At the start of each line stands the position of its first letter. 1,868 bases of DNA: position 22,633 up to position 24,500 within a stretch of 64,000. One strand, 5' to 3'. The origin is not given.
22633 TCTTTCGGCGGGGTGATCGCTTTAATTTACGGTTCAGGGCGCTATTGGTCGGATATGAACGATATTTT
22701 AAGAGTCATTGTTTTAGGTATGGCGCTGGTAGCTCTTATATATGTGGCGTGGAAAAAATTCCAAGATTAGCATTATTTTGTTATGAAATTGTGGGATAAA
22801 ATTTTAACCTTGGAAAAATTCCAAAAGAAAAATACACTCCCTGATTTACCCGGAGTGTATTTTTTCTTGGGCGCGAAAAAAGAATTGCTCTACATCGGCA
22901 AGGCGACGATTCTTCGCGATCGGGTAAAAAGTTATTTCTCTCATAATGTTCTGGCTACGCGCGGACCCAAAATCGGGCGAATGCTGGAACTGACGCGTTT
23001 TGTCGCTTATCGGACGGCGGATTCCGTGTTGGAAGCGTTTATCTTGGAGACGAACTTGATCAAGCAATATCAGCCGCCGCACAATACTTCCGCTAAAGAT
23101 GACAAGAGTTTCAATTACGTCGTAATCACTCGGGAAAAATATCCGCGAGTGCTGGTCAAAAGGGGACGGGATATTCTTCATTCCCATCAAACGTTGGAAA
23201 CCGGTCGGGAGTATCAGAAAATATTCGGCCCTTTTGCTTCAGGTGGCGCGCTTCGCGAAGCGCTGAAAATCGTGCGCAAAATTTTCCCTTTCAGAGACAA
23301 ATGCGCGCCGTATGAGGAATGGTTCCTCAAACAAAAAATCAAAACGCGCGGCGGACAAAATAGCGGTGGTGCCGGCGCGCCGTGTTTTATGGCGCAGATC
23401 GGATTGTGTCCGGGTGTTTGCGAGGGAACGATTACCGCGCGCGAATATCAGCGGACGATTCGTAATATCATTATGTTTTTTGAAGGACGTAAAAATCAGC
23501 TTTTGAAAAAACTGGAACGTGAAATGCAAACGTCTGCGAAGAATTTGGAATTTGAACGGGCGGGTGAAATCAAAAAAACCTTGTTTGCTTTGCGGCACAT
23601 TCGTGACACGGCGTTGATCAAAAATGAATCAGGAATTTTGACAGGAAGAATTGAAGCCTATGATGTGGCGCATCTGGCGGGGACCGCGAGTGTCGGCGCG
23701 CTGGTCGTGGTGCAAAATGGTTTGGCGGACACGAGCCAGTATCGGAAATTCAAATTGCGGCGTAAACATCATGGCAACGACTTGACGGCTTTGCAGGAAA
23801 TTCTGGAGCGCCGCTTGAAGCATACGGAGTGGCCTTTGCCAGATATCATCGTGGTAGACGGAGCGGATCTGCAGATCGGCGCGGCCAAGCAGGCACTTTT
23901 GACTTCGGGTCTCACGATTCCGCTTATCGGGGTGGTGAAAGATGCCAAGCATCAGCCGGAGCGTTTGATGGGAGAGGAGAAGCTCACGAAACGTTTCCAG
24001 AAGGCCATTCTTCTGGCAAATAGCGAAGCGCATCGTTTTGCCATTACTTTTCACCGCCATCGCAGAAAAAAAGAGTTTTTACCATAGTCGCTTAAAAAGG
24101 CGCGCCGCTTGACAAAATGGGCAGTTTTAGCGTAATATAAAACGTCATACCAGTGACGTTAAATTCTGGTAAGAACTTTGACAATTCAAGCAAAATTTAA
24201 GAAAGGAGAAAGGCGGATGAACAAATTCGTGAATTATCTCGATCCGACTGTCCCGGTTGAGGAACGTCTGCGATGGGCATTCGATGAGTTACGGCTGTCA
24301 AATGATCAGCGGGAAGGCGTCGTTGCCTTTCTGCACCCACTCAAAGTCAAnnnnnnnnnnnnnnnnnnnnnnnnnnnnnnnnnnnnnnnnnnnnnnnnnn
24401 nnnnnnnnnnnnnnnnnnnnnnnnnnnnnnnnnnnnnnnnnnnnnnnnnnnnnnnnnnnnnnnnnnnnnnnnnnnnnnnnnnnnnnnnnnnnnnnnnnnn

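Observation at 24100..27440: Self-contained HD-phosphohydrolase plus B12-radical-SAM operon with foreign codon usage, resembling the OxsA/OxsB nucleoside-analog pair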

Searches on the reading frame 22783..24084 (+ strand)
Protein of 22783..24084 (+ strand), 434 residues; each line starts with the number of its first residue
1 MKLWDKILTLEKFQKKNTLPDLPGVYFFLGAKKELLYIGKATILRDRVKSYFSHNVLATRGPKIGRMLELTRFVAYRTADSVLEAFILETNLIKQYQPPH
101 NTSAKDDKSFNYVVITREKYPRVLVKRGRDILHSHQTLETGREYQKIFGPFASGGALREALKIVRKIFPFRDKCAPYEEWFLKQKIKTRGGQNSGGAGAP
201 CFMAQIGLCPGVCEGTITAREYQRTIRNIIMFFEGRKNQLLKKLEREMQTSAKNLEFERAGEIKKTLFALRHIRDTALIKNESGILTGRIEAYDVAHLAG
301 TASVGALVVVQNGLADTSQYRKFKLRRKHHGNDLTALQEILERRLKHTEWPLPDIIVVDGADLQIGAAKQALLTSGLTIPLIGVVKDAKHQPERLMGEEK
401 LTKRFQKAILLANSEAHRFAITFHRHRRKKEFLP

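Call 3: search_protein_families(library=pfam, proteins=[window:22783-24084:+], max_evalue=0.1)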
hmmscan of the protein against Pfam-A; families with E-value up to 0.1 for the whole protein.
window:22783-24084:+ (434 aa): 4 families
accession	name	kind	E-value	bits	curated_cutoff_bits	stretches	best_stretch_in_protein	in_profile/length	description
PF08459.17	UvrC_RNaseH_dom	-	1.3e-32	113.3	22.3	1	288-421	11-159/159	UvrC RNAse H endonuclease domain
PF02151.25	UVR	-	1.2e-07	31.6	21.5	1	239-271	2-34/36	UvrB/uvrC motif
PF01541.30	GIY-YIG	-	1.1e-05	26.1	22.6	1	24-98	3-74/78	GIY-YIG catalytic domain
PF24348.1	DUF7508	-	0.035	14.7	26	1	18-54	17-52/79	Domain of unknown function (DUF7508)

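Call 71: list_cluster_members(proteins=[P0099, P0100, window:22783-24084:+, window:27693-30536:+])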
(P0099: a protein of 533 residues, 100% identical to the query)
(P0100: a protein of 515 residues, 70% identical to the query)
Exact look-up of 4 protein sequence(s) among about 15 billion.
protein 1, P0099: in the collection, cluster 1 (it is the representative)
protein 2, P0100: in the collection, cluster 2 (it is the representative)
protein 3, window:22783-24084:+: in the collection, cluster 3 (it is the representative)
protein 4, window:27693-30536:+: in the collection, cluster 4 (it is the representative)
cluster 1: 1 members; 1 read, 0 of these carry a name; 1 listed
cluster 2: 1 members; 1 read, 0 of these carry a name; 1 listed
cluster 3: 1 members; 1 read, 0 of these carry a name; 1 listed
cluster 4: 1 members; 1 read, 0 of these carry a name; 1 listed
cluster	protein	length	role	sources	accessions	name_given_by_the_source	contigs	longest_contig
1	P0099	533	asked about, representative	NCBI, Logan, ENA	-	-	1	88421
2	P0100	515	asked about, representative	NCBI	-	-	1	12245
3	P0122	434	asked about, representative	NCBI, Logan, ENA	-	-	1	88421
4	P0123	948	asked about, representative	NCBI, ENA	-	-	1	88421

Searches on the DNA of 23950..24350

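Call 73: search_rna_families(source=window, start=23950, end=24350, threshold=evalue, max_evalue=1)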
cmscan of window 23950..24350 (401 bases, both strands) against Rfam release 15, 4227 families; matches with E-value up to 1: 0.
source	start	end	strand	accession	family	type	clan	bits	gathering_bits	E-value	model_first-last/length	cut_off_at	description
